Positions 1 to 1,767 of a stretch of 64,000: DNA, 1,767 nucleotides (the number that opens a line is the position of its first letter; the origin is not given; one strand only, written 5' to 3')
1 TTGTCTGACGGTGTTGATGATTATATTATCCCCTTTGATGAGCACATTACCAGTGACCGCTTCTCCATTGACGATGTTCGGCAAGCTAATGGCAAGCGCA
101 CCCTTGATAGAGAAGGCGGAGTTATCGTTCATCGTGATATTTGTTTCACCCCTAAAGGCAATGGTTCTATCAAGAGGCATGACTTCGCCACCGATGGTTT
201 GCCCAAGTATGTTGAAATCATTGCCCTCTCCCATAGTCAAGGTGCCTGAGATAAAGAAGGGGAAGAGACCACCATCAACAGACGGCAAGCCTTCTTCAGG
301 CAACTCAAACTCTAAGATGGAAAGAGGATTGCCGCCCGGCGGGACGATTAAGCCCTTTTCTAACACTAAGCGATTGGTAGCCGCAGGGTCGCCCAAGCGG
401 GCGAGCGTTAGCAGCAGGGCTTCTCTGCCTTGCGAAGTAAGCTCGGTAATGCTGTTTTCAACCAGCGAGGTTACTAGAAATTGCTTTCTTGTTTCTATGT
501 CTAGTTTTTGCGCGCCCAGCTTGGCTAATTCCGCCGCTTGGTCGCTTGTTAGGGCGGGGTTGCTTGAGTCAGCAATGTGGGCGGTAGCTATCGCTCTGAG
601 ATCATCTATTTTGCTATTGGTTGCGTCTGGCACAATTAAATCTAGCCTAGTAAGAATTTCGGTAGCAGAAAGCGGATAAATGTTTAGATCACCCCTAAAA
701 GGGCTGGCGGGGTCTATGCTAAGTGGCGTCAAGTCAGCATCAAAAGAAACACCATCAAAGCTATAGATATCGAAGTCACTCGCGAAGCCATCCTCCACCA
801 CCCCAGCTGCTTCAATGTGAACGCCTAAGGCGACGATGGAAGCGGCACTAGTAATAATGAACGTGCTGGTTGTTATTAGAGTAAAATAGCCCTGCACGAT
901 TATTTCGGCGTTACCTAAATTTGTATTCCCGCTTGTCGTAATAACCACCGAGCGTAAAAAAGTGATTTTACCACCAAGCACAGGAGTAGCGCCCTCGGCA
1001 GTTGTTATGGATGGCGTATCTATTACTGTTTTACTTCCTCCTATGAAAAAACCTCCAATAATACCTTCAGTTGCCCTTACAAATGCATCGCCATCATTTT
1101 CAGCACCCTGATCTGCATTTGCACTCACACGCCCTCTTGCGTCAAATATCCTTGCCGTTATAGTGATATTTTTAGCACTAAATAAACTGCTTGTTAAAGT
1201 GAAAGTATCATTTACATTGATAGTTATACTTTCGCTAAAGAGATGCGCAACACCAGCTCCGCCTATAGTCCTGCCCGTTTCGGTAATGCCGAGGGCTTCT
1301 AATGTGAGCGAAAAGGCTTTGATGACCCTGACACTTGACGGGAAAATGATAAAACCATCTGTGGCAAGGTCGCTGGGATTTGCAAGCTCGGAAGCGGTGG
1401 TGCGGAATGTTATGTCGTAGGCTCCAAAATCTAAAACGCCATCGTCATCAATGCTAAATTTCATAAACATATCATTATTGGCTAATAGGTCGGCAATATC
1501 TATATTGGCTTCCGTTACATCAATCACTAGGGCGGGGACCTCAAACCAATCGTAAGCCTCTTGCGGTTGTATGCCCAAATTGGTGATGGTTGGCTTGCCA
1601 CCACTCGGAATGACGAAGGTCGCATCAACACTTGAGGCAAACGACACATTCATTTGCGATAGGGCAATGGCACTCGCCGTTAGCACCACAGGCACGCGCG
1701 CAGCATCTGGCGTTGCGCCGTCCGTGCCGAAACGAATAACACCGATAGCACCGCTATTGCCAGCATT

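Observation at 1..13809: A 13.8-kb minus-strand ORF (>=4603 codons) missing from the ORF track: a giant TpsA/FHA-like exoprotein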

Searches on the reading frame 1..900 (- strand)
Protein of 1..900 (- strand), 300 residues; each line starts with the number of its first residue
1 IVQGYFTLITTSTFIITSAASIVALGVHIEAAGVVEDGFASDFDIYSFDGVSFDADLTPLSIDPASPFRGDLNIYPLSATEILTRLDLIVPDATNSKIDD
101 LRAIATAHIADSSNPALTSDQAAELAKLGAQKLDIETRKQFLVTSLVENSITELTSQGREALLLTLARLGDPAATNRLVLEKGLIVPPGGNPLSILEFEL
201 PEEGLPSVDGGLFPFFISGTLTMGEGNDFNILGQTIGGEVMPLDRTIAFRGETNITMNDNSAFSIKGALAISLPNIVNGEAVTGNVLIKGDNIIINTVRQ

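Call 5: find_related_loci(query=window:1-900:-, collection=genome_contigs, flank=10000)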
Query window:1-900:- (300 aa) in genome_contigs; peptide patterns used: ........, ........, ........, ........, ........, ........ (x = any residue, [..] = any of these).
114 stretches matched a pattern, but none encodes a relative of the query by tblastn (E <= 1e-3).

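Call 81: find_related_loci(query=window:1-900:-, collection=metagenome_contigs, flank=10000)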
Query window:1-900:- (300 aa) in metagenome_contigs; peptide patterns used: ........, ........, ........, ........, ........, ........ (x = any residue, [..] = any of these).
175 stretches matched a pattern, but none encodes a relative of the query by tblastn (E <= 1e-3).
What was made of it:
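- Tried and rejected: The last 300 residues found no relative in GTDB genomes or JGI metagenomes (calls 5, 81).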

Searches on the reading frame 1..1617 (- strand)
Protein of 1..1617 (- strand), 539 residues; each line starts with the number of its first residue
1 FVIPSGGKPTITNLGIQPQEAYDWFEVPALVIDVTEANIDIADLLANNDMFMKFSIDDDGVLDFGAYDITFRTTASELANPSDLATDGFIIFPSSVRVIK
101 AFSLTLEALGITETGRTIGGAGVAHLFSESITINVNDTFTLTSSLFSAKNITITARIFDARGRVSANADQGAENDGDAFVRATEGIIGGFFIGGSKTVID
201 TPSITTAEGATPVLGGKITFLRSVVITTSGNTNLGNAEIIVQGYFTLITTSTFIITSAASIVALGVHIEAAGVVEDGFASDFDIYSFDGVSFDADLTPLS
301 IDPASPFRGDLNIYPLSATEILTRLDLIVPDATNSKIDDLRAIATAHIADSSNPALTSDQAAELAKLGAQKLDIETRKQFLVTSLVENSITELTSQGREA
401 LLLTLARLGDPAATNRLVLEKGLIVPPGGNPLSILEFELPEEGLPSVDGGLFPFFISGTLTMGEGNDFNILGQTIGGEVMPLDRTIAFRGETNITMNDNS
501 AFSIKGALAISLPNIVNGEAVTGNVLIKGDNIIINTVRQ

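Call 25: search_protein_families(library=pfam, proteins=[window:1-1590:-], max_evalue=1)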
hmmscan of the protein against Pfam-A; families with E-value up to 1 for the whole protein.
window:1-1590:- (530 aa): 0 families

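Call 32: find_homologous_proteins(query=window:1-1617:-, max_evalue=0.001)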
Query window:1-1617:-: 8000 candidates shared short words with the query, none scored E <= 0.001.
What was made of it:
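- Tried and rejected: Word-indexed search with residues 4065-4603 found nothing, although a 95%-identical orthologue exists (call 32).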

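Call 52: search_protein_representatives(protein=window:1-1617:-)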
Query: 539 residues. Proteins with E-value up to 0.001 (for the whole library): 2; up to 1e-10: 1; up to 1e-30: 0. The best 2 are listed.
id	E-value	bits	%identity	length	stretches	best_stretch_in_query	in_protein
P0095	1.5e-26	109.5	36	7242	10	1-168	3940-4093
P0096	1.5e-05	40.3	39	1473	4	23-145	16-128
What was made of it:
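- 1..1284 (-): Lineage-specific, non-repetitive stretch (residues 4176-4603) with a short helix-rich insert at about residues 4399-4458. The ORF is still open at base 1. Residues 4065-4603 find only 2 matches among 1.84 billion representative proteins (call 52).
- Tried and rejected: The exhaustive search then found just two relatives (call 52).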

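Call 57: find_encoding_contigs(protein=P0095, flank=10000, max_places=3)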
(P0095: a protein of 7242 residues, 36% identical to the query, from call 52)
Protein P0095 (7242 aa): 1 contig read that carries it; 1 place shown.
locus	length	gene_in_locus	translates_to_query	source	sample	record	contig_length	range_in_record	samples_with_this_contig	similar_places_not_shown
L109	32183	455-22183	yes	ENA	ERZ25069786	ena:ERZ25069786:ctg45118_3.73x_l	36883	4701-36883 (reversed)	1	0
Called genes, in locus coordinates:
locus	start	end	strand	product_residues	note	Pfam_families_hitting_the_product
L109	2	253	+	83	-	?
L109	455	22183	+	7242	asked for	-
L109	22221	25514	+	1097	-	-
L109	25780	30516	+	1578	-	PF13156:Mrr_cat_2, PF04471:Mrr_cat (weak), PF00270:DEAD, PF04851:ResIII, PF00271:Helicase_C (weak), PF22240:ISP_coupler, PF02384:N6_Mtase (weak), PF18135:Type_ISP_C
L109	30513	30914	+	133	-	PF13711:DUF4160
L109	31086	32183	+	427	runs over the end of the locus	PF02771:Acyl-CoA_dh_N (weak), PF02770:Acyl-CoA_dh_M, PF00441:Acyl-CoA_dh_1, PF08028:Acyl-CoA_dh_2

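Call 58: find_encoding_contigs(protein=P0096, flank=10000, max_places=3)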
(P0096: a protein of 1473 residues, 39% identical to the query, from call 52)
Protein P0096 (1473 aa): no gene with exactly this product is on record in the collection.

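Call 64: predict_structure(alignment_id=A3)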
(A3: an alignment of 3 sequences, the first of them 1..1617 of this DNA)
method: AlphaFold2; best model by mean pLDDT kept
length: 539 residues; sequences in the alignment: 3
mean_pLDDT: 46.2   pTM: 0.39
mean pLDDT of the five models: 46.2, 43.1, 42.1, 40.3, 37.6
residues with pLDDT >= 90: 0; 70-90: 59; 50-70: 154; < 50: 326
segments of 3 or more residues with pLDDT < 50: 1-26, 76-86, 117-124, 167-195, 272-458, 471-486, 488-493, 506-526, 528-539
pLDDT, mean of each block of 10 residues (from residue 1): 35 34 47 68 65 68 79 54 53 80 73 55 53 77 60 66 45 32 41 47 56 57 66 59 64 53 55 31 23 28 27 28 23 28 27 30 28 25 26 27 31 37 41 38 31 45 51 41 48 51 50 46 46 40
secondary structure, 60 per line:
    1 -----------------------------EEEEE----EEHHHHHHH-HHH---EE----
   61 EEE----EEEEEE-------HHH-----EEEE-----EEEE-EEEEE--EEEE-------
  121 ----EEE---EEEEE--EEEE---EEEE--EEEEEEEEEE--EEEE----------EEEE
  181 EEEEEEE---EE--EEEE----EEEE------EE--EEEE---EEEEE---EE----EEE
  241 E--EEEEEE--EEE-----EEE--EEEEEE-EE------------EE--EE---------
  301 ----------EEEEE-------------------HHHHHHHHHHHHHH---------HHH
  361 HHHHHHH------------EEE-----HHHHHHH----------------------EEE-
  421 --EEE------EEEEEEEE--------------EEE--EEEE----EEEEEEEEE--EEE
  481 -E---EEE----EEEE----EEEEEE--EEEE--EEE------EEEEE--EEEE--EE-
elements in order: E30-34 H41-47 E61-63 E68-73 E89-92 E98-101 E103-107 E110-113 E125-127 E131-135 E138-141 E145-148 E151-160 E163-166 E177-187 E195-198 E203-206 E217-220 E224-228 E238-241 E244-249 E252-254 E260-262 E265-270 E311-315 H335-348 H358-367 E380-382 H388-394 E417-419 E423-425 E432-439 E454-456 E459-462 E467-475 E478-480 E486-488 E493-496 E501-506 E509-512 E515-517 E524-528 E531-534
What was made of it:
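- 1..1284 (-): The AF2 model has pLDDT 46 and is uninformative (call 64).
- Tried and rejected: AF2 of residues 4065-4603 gave pLDDT 46 and was not interpreted or fold-searched (call 64).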
